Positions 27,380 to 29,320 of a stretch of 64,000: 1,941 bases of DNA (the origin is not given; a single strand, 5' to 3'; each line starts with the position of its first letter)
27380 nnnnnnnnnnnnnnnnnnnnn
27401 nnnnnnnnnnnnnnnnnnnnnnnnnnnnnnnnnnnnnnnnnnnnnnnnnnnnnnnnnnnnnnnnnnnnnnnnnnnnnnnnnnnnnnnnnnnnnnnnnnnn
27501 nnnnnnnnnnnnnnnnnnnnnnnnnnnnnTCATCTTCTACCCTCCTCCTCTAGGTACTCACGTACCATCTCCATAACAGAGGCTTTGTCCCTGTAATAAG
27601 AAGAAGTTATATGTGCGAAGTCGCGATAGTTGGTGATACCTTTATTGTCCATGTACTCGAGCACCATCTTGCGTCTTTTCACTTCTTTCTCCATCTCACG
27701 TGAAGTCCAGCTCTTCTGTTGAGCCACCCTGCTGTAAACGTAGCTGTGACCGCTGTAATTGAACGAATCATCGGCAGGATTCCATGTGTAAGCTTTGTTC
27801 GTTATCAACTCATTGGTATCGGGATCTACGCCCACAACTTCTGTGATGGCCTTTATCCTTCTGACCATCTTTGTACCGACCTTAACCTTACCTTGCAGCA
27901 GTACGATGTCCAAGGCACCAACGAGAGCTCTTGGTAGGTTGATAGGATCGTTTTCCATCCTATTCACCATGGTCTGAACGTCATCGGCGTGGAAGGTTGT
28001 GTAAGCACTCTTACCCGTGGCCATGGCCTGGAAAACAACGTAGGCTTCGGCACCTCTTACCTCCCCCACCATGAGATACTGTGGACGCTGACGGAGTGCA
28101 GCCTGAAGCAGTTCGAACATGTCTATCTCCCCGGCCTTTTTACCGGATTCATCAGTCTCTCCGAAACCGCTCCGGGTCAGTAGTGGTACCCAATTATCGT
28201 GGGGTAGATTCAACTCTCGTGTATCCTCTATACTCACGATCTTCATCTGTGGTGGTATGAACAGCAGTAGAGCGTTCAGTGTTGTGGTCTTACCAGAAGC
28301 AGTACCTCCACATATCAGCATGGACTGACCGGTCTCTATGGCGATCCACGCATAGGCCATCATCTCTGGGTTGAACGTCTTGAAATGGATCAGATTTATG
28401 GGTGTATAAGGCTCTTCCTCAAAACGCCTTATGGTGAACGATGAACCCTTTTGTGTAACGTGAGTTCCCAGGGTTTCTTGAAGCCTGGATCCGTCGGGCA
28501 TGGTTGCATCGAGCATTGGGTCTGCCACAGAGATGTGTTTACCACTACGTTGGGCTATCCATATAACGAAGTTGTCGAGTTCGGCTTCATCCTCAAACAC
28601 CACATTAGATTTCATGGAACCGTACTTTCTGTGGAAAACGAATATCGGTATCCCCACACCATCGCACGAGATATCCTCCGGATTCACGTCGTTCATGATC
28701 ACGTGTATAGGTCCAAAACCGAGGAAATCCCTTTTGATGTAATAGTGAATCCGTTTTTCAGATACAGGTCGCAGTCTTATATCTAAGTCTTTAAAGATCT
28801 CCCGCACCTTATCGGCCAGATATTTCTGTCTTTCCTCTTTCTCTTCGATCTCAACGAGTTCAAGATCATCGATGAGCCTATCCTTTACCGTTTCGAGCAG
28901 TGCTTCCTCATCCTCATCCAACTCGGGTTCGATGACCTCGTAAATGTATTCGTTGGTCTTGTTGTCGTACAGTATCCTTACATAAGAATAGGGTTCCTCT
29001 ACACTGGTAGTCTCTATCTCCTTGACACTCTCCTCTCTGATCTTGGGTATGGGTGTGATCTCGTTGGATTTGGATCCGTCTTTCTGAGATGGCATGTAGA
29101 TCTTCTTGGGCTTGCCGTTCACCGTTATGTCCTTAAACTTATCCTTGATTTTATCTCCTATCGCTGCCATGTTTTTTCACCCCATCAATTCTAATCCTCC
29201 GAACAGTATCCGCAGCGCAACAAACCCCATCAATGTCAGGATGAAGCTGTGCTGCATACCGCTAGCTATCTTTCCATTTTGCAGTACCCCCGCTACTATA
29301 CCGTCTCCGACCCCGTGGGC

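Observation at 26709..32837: Tight five-gene type-IV-pilus/Tad-like operon with two full-length ATPases and a platform protein split into two genes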

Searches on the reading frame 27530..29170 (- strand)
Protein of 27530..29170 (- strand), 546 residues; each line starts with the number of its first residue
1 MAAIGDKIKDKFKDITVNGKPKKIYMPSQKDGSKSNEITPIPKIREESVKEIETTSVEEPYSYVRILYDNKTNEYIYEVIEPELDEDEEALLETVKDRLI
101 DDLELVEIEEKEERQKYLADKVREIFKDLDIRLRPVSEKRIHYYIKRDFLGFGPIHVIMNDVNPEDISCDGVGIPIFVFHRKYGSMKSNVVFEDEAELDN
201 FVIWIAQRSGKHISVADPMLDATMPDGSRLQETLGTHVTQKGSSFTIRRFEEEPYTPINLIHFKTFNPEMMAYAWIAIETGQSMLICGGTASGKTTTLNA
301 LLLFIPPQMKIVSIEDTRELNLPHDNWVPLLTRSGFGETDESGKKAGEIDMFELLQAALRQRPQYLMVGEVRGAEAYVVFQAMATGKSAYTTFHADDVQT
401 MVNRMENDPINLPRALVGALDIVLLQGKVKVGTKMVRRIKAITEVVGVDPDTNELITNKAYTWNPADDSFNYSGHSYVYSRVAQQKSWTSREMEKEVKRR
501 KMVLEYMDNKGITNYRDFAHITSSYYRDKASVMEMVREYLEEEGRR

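Call 4: search_protein_families(library=pfam, proteins=[window:27530-29170:-], max_evalue=0.01)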
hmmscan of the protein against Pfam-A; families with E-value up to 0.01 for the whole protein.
window:27530-29170:- (546 aa): 5 families
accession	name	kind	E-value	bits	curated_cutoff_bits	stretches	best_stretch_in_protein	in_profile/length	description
PF00437.27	T2SSE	-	7.8e-31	107.5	24.9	1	215-426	68-275/370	Type II/IV secretion system protein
PF23989.1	PilB3_C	-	2.8e-09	37.5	27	1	476-536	10-70/83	PilB3-like, C-terminal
PF01580.24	FtsK_SpoIIIE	-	0.00035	20.5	24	1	282-303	40-61/221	FtsK/SpoIIIE family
PF13401.12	AAA_22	-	0.0037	18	27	0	280-368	4-90/130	AAA domain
PF13175.12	AAA_15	-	0.0044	17.1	32.1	0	284-308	26-50/374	AAA ATPase domain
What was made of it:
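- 27530..29170 (-): ATPase-2 (A2), a paralogue of ATPase-1 (47% identity). Positional orthologue of the second ATPase of the Cuniculiplasma operon. Pfam T2SSE E 7.8e-31 and PilB3_C E 2.8e-9 (call 4).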

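Call 5: search_protein_families(library=ncbifam, proteins=[window:27530-29170:-], max_evalue=0.01)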
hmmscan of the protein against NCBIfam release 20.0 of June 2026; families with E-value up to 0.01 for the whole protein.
window:27530-29170:- (546 aa): 19 families
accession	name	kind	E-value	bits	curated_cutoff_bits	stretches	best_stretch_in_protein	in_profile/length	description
NF058587.1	archaellum_moto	equivalog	1.2e-131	440.1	550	1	60-529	38-521/527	archaellum flagellar ATPase motor FlaI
NF053672.1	bindosome_BasE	exception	1.8e-54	185.3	1000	1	64-527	51-509/512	bindosome assembly system ATPase subunit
TIGR03819.1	heli_sec_ATPase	hypoth_equivalog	5.8e-42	144.1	373.15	1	140-407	40-299/340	TadA family conjugal transfer-associated ATPase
TIGR02788.1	VirB11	equivalog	1e-37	129.8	249.95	2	274-406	137-263/308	P-type DNA transfer ATPase VirB11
TIGR02782.1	TrbB_P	equivalog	2.8e-28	99.1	304.55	1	194-450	50-298/303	P-type conjugative transfer ATPase TrbB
NF010475.0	PRK13900.1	equivalog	1.8e-25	89.7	389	1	274-403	153-277/333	type IV secretion system ATPase VirB11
NF010425.0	PRK13851.1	equivalog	6.4e-25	87.7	461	2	271-400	152-276/344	type IV secretion system protein VirB11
NF010469.0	PRK13894.1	subfamily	1.2e-23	83.9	508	1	178-447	47-309/320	conjugal transfer ATPase TrbB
NF010407.0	PRK13833.1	subfamily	2.3e-17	63.4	499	1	213-407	77-261/323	conjugal transfer protein TrbB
NF041000.1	ATPase_ComGA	equivalog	8e-16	57.8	300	1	279-407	127-244/267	competence type IV pilus ATPase ComGA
TIGR02538.1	type_IV_pilB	equivalog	1.2e-12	47.2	675.65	1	265-411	299-435/564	type IV-A pilus assembly ATPase PilB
NF007755.0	PRK10436.1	equivalog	1.9e-11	43.3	617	1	277-430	214-356/465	type II secretion system protein GspE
TIGR02533.1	type_II_gspE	equivalog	2.8e-11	42.8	630.25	1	283-429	245-379/486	type II secretion system ATPase GspE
TIGR01420.1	pilT_fam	subfamily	6.2e-11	42.1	319.1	1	284-405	125-239/343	PilT/PilU family type 4a pilus ATPase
NF053534.1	T4PilAsmATPsTfpB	equivalog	6.3e-10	38.1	850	1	277-407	332-451/584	type IV pilus assembly ATPase TfpB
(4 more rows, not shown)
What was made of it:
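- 27530..29170 (-): NCBIfam FlaI model 440 bits, below the 550 cut-off (call 5).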

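Call 37: search_protein_representatives(alignment_id=A2)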
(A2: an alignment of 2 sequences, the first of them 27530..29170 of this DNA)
Query: 2 sequences, 573 profile positions. Proteins with E-value up to 0.001 (for the whole library): 28354; up to 1e-10: 10351; up to 1e-30: 2726. The best 150 are listed.
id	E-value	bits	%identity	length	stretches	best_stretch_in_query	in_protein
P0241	5.7e-207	705.1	-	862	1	71-565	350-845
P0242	2.0e-204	696.7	-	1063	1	70-566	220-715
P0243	2.6e-202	689.7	-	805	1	49-568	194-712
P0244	7.1e-198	675.1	-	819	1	26-564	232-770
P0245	9.6e-198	674.6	-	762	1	69-564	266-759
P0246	9.9e-196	668.0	-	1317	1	51-570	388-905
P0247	2.2e-194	663.5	-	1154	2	90-561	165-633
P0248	3.4e-191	653.0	-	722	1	69-566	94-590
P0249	4.3e-191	652.7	-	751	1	42-569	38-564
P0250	9.2e-191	651.6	-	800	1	72-571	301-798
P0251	1.5e-190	650.8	-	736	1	71-565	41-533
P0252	1.7e-190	650.7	-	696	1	73-563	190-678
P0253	1.2e-188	644.6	-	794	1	73-571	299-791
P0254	2.4e-186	637.0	-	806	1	50-567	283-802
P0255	4.1e-186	636.2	-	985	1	72-564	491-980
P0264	1.3e-177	608.2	-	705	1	82-565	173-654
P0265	9.8e-176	602.0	-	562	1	56-567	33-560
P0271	1.8e-167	574.7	-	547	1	76-564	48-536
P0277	1.3e-163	561.9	-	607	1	63-558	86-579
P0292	3.4e-156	537.4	-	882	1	72-564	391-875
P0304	3.7e-153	527.4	-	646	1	83-565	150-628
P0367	9.6e-142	489.7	-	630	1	73-568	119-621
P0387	8.5e-139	480.0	-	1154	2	314-564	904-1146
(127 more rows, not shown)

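Call 38: search_solved_structures(query=window:27530-29170:-, max_evalue=1e-10, show_alignments=4)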
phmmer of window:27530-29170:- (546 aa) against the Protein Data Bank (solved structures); distinct sequences matched with E-value up to 1e-10: 9.
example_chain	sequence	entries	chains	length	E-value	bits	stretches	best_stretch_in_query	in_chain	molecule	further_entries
2oap_1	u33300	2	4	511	1.9e-126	425.8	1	50-537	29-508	Type II secretion system protein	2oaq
4ii7_A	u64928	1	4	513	3.9e-86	292.8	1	75-518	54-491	FlaI ATPase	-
4ihq_A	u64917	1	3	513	2.4e-85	290.2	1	75-518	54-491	FlaI ATPase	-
8rkd_E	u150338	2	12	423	3.3e-42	147.9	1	97-463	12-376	Pilus assembly ATPase CpaF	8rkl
8rjf_A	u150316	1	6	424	3.3e-42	147.9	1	97-463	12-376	Pilus assembly ATPase CpaF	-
9e24_A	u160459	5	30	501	4.1e-42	147.6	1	93-463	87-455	CpaF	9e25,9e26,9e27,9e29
6bge_A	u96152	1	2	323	2.6e-17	65.7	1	216-407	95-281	VirB11-like protein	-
1g6o_A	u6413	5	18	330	2.8e-17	65.6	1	216-407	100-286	CAG-ALPHA | virB11 homolog | Cag-alfa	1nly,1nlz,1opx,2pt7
2gza_A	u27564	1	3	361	5.2e-13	51.5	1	261-404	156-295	Type IV secretion system protein VirB11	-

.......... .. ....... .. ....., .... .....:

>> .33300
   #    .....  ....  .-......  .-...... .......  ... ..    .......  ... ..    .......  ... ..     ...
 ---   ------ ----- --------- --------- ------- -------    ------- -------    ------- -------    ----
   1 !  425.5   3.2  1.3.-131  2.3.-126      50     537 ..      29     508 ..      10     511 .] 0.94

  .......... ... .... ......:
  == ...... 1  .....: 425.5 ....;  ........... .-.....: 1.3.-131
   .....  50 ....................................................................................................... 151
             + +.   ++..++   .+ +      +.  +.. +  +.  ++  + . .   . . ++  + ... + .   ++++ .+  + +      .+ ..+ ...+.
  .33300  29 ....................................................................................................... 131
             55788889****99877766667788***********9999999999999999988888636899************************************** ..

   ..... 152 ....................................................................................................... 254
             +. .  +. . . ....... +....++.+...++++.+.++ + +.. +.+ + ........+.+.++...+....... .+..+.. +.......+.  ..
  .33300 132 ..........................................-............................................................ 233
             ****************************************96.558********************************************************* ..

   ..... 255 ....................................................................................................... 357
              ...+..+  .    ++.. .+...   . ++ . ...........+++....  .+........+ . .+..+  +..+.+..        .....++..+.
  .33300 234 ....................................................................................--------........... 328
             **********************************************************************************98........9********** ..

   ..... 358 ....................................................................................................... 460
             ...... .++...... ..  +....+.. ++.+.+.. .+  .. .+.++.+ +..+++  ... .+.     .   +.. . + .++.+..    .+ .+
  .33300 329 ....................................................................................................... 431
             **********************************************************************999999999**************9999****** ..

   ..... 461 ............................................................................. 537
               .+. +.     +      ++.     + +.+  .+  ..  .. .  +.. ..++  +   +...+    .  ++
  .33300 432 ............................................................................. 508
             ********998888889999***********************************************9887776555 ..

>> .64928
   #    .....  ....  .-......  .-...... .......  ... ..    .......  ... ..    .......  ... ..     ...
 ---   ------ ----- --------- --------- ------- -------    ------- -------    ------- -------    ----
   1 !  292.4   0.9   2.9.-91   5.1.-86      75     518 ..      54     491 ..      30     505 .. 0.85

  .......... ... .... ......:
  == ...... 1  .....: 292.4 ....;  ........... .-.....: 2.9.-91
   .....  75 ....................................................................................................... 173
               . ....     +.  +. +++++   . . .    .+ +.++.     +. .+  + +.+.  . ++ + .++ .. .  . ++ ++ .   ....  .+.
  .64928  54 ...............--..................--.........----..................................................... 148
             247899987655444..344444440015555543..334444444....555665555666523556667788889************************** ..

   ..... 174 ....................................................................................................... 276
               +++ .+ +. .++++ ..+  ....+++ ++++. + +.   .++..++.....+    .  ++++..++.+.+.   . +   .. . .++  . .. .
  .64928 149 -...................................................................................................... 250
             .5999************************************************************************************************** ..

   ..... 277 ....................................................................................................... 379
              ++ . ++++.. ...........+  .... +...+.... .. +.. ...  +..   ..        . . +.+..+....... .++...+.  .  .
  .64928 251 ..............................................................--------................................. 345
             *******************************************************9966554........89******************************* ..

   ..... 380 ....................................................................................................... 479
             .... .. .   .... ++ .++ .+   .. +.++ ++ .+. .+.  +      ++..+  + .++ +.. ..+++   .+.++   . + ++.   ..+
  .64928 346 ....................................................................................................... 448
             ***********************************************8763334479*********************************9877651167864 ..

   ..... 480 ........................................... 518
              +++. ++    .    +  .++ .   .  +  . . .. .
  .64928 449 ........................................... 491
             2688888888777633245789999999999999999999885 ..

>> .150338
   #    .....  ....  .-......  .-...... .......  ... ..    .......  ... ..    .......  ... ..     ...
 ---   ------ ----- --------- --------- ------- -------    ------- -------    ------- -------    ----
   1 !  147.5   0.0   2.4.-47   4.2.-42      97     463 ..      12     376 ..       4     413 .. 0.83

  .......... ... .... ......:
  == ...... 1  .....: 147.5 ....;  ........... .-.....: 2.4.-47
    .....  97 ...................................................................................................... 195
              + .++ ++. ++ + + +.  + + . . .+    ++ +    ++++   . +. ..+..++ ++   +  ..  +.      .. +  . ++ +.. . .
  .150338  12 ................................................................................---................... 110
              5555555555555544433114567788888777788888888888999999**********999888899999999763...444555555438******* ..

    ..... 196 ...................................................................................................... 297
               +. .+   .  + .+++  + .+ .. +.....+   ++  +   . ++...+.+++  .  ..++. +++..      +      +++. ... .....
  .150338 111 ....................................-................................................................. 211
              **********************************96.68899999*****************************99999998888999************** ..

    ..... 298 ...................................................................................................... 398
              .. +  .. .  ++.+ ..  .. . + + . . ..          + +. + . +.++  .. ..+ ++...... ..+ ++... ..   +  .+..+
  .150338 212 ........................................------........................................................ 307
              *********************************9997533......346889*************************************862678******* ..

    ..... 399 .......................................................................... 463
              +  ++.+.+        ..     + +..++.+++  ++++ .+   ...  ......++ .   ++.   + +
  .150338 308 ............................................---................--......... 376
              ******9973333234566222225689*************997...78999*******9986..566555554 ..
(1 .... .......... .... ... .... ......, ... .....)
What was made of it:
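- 27530..29170 (-): Best PDB match is afGspE (2OAP), 426 bits (call 38).
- On Archaeal type IV pilus (type IV filament superfamily) machinery: The catalytic Glu aligns with FlaI E336 (call 38).
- On Bacterial Tad pilus: CpaF structures score 148 bits against 426 for afGspE (call 38).
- Closest known: Euryarchaeal 'Clade 2' type IV pili. Same: afGspE is the closest solved ATPase, at 426 bits (call 38).
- Checked: The Walker B Glu aligns with E336 of S. acidocaldarius FlaI, the position mutated in PDB 4IHQ (call 38).
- The closest solved relatives are archaeal: afGspE 426 bits and FlaI 293 bits (call 38).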

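Call 42: list_cluster_members(proteins=[P0264, P0265, P0277, P0241, P0245, P0242, P0271, P0292, P0304, P0367])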
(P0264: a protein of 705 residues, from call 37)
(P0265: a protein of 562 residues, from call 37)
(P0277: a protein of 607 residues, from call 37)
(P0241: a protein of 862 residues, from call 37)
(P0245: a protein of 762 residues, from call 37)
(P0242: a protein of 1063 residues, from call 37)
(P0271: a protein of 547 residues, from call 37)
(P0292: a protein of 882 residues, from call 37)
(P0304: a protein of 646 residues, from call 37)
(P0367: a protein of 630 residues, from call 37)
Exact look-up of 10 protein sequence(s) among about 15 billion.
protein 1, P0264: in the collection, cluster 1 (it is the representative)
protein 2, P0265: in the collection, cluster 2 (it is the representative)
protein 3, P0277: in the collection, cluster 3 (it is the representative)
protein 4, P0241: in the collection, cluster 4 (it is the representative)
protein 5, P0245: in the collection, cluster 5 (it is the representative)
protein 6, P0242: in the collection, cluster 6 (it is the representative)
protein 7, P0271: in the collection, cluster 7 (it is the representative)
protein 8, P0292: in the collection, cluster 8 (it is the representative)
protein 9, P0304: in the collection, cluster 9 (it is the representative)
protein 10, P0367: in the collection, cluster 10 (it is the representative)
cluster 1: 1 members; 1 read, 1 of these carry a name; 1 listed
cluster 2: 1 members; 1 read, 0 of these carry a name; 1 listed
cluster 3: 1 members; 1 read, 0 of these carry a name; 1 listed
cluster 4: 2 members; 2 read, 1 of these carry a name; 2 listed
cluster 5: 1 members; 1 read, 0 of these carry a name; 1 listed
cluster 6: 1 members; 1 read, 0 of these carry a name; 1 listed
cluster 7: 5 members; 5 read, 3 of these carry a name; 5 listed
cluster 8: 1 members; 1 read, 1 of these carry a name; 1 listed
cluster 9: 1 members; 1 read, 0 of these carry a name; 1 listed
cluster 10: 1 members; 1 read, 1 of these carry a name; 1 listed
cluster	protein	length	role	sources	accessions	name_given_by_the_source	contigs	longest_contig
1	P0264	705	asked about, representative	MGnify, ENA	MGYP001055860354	CR=1 FL=1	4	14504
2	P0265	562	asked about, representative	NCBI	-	-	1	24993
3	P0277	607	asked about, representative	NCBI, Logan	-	-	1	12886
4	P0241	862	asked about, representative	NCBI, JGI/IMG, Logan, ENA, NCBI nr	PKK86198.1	MAG: secretion system protein E [Thermoplasmata archaeon HGW-Thermoplasmata-1]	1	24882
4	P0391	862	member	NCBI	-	-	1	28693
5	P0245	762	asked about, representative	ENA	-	-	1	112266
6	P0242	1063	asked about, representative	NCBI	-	-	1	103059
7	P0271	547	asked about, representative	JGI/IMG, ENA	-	-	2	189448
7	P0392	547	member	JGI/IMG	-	flagellar protein FlaI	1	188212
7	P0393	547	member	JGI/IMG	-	flagellar protein FlaI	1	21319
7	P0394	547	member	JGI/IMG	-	flagellar protein FlaI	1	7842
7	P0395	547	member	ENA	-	-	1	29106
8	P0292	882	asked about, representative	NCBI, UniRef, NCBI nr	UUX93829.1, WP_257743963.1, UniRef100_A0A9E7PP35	type II/IV secretion system ATPase subunit [Methanoplanus endosymbiosus] | Type II/IV secretion system ATPase subunit n=1 Tax=Methanoplanus endosymbiosus ...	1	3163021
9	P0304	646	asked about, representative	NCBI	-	-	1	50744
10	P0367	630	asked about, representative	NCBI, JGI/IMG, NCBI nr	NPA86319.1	MAG: type II/IV secretion system ATPase subunit [bacterium] | type II/IV secretion system ATPase subunit [bacterium]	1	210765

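Call 77: find_encoding_contigs(protein=P0247, flank=6000, max_places=2)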
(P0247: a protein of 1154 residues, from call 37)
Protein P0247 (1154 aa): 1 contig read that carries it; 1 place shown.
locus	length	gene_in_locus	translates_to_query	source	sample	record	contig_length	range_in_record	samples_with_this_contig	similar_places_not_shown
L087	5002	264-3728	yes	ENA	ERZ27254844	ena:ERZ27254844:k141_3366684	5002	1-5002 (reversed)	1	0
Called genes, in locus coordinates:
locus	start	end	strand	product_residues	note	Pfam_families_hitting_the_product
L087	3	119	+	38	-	?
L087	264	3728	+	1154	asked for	PF00437:T2SSE, PF00005:ABC_tran (faint), PF01580:FtsK_SpoIIIE (faint), PF06414:Zeta_toxin (faint), PF13191:AAA_16 (faint), PF13245:AAA_19 (faint), PF13401:AAA_22 (faint), PF00437:T2SSE, +2 more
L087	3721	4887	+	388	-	PF00482:T2SSF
